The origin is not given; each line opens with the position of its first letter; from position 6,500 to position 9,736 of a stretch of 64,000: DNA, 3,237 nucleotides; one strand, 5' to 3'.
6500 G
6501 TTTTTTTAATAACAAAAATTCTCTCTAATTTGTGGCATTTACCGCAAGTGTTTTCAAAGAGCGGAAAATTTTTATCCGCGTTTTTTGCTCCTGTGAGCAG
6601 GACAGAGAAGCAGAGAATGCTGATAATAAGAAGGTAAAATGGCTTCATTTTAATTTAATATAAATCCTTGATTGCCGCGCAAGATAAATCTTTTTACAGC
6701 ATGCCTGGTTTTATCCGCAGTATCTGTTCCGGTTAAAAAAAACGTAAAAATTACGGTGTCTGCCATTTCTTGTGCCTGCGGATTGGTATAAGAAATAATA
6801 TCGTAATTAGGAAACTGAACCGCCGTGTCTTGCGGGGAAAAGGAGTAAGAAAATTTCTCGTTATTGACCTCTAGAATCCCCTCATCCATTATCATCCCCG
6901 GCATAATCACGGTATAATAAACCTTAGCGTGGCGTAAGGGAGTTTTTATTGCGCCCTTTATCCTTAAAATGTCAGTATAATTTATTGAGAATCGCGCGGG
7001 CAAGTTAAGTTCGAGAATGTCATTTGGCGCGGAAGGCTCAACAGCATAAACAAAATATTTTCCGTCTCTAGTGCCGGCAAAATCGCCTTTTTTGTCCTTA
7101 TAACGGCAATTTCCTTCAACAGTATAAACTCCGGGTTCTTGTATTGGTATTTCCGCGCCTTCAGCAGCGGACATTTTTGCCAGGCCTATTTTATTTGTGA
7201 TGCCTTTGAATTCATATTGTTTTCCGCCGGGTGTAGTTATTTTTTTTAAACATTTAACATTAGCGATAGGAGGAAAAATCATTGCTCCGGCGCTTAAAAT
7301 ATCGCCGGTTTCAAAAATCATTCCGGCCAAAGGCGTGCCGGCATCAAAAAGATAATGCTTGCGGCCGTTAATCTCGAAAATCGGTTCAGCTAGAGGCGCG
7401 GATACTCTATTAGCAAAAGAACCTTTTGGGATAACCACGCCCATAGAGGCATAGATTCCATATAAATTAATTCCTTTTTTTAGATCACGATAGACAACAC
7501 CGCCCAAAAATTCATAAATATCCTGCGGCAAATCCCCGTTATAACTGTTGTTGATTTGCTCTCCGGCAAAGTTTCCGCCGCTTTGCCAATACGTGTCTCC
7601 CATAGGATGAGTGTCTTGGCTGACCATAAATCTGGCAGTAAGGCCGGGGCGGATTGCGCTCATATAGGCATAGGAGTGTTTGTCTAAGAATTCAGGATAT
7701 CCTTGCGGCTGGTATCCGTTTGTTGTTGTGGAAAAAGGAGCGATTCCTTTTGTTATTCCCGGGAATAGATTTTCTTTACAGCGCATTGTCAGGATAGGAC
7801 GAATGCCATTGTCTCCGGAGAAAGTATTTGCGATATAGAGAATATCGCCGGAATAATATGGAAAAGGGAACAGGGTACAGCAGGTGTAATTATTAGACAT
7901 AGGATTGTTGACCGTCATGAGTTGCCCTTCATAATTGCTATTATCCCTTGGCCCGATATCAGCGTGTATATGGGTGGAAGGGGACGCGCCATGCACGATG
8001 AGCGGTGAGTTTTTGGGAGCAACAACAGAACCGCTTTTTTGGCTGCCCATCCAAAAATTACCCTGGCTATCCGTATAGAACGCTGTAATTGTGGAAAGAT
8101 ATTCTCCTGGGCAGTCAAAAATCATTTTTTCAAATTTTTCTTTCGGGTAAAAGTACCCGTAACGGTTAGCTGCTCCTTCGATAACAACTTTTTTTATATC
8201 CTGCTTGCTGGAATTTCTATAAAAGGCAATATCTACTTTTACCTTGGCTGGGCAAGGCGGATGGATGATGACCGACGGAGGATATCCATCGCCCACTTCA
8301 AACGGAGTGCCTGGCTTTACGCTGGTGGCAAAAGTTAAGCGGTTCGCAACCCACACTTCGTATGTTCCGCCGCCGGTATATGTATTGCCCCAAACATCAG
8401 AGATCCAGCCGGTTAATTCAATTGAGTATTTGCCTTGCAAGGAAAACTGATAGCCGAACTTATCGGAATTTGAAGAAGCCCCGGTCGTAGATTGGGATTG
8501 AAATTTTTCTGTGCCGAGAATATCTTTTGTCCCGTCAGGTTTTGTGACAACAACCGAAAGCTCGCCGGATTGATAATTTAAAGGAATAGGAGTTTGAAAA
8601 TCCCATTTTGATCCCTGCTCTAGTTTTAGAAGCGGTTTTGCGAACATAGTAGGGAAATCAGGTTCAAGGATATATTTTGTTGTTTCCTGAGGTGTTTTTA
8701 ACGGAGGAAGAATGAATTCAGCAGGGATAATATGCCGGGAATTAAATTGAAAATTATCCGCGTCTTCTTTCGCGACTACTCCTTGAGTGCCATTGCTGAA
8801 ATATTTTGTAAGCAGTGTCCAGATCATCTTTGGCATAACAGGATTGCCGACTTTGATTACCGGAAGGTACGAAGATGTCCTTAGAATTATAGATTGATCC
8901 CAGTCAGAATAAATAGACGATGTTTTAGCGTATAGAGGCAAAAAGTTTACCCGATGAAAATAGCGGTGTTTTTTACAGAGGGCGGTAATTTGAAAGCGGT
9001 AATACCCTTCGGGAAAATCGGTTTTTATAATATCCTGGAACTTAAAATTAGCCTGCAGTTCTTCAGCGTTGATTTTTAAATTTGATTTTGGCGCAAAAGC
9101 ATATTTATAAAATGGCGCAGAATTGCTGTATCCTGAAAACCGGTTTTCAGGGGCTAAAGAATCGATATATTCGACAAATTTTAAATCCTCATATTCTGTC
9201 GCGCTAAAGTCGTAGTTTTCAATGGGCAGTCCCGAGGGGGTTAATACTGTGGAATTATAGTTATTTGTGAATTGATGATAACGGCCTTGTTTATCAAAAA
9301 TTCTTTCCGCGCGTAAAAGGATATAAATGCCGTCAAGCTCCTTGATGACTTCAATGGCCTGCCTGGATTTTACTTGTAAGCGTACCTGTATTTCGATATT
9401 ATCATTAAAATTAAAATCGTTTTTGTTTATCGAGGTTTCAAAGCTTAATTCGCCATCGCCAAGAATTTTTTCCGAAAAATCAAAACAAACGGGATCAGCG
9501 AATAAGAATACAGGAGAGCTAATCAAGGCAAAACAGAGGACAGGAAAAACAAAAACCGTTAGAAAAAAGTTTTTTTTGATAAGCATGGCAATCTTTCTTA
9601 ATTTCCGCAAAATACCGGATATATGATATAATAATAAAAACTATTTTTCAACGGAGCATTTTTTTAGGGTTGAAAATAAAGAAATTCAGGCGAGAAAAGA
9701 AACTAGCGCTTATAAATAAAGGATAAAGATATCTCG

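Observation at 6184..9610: Giant orphan secreted protein in an apparent operon with a diheme cytochrome c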

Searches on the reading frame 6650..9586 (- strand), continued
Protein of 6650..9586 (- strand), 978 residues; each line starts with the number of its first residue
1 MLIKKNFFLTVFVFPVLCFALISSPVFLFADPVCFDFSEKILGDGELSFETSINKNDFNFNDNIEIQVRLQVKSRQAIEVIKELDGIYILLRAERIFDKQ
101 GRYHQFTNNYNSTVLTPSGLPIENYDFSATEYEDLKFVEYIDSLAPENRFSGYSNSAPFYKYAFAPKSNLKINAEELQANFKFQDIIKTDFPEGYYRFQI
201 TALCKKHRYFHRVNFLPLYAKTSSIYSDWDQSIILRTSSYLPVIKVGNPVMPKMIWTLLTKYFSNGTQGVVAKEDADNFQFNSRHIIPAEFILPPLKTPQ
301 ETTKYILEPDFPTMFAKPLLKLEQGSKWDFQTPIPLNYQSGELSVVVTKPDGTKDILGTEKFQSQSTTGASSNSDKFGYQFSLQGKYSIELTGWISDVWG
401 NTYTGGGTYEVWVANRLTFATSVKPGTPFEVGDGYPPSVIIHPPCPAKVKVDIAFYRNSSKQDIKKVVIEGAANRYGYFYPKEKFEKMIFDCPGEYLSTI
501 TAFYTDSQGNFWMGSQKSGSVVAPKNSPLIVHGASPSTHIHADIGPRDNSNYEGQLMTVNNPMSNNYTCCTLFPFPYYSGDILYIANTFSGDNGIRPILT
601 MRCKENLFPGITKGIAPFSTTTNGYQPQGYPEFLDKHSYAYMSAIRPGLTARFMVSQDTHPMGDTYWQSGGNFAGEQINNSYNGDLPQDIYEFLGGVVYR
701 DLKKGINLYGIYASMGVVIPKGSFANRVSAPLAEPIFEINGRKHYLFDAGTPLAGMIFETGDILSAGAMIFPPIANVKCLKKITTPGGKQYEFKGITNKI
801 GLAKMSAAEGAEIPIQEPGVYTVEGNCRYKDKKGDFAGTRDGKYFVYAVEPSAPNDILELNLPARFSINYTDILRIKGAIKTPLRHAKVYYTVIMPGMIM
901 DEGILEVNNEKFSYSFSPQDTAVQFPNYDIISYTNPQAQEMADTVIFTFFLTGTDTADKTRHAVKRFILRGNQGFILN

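Call 90: find_encoding_contigs(protein=P0007, flank=10000, max_places=1)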
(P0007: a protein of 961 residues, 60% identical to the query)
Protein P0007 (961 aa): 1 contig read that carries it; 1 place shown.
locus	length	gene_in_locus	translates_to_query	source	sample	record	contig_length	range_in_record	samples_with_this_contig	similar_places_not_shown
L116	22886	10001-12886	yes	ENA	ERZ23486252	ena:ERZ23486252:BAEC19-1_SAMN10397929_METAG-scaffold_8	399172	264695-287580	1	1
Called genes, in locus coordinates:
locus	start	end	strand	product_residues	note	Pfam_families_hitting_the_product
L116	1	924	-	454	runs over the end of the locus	PF23545:Zn_ribbon_HMPTM, PF04055:Radical_SAM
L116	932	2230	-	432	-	PF23545:Zn_ribbon_HMPTM, PF13353:Fer4_12 (faint), PF04055:Radical_SAM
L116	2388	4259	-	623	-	-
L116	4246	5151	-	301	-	-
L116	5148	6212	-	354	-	PF04055:Radical_SAM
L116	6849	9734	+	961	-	-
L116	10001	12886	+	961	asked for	-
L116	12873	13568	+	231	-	PF09098:Dehyd-heme_bind (faint), PF13442:Cytochrome_CBB3 (faint)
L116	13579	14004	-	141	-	PF01042:Ribonuc_L-PSP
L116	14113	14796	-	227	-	PF08889:WbqC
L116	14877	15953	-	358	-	PF04055:Radical_SAM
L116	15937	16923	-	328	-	PF04055:Radical_SAM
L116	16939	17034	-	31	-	-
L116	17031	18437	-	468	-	PF02310:B12-binding, PF04055:Radical_SAM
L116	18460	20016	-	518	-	PF13231:PMT_2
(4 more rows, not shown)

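Call 91: find_encoding_contigs(protein=P0006, flank=10000, max_places=1)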
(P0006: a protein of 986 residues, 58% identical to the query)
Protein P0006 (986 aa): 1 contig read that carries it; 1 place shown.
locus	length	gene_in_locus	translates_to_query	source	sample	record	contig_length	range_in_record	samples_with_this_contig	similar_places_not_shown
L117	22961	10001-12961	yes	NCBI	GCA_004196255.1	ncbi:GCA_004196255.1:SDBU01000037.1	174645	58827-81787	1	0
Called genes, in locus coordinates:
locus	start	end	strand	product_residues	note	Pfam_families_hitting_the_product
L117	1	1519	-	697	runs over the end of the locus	PF00009:GTP_EFTU, PF03144:GTP_EFTU_D2, PF22042:EF-G_D2, PF14492:EFG_III, PF16658:RF3_C, PF03764:EFG_IV, PF00679:EFG_C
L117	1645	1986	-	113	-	-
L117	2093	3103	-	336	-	-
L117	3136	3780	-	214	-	PF02581:TMP-TENI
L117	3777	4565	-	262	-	PF02110:HK, PF08543:Phos_pyr_kin, PF01256:Carb_kinase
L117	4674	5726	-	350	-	PF00657:Lipase_GDSL (weak), PF13472:Lipase_GDSL_2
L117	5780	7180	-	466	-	PF13489:Methyltransf_23, PF13847:Methyltransf_31, PF08241:Methyltransf_11, PF08242:Methyltransf_12, PF13649:Methyltransf_25, PF00535:Glycos_transf_2, PF10111:Glyco_tranf_2_2, PF13641:Glyco_tranf_2_3, +1 more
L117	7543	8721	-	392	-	-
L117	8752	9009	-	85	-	PF09413:DUF2007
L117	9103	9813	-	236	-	PF13386:DsbD_2 (weak)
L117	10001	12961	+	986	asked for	-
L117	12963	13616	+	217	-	PF10643:Cytochrome-c551 (faint), PF09098:Dehyd-heme_bind (faint), PF13442:Cytochrome_CBB3 (faint)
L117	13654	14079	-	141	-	PF01042:Ribonuc_L-PSP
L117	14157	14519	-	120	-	PF07892:DUF1667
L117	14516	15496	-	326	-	PF00070:Pyr_redox (faint), PF00890:FAD_binding_2 (weak), PF01134:GIDA (faint), PF01494:FAD_binding_3 (faint), PF07992:Pyr_redox_2, PF12831:FAD_oxidored, PF13450:NAD_binding_8, PF13738:Pyr_redox_3, +2 more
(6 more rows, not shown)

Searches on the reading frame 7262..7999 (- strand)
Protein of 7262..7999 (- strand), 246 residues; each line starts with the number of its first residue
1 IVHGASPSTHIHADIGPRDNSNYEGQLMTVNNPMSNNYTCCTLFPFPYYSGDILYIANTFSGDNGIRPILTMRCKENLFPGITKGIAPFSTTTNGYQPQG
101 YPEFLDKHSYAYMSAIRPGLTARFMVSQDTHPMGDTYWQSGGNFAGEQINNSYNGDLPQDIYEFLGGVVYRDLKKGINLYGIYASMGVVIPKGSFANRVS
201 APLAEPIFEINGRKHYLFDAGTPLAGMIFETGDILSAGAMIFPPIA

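Call 73: predict_structure(alignment_id=A3)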
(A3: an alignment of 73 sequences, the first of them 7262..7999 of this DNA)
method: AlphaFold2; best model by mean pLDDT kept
length: 246 residues; sequences in the alignment: 73
mean_pLDDT: 78.9   pTM: 0.78
mean pLDDT of the five models: 78.9, 78.9, 78.1, 76.9, 74.7
residues with pLDDT >= 90: 81; 70-90: 97; 50-70: 58; < 50: 10
segments of 3 or more residues with pLDDT < 50: 27-32
pLDDT, mean of each block of 10 residues (from residue 1): 77 70 55 52 88 86 83 86 89 93 95 84 86 82 57 76 92 95 92 84 84 75 59 65 62
secondary structure, 60 per line:
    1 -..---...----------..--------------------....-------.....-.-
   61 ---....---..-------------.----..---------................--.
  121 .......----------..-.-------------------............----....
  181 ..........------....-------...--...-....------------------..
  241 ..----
elements in order: E42-45 E53-57 E64-67 E105-117 E120-127 E161-172 E177-190 E197-200 E208-210 E213-215 E217-220 E239-242
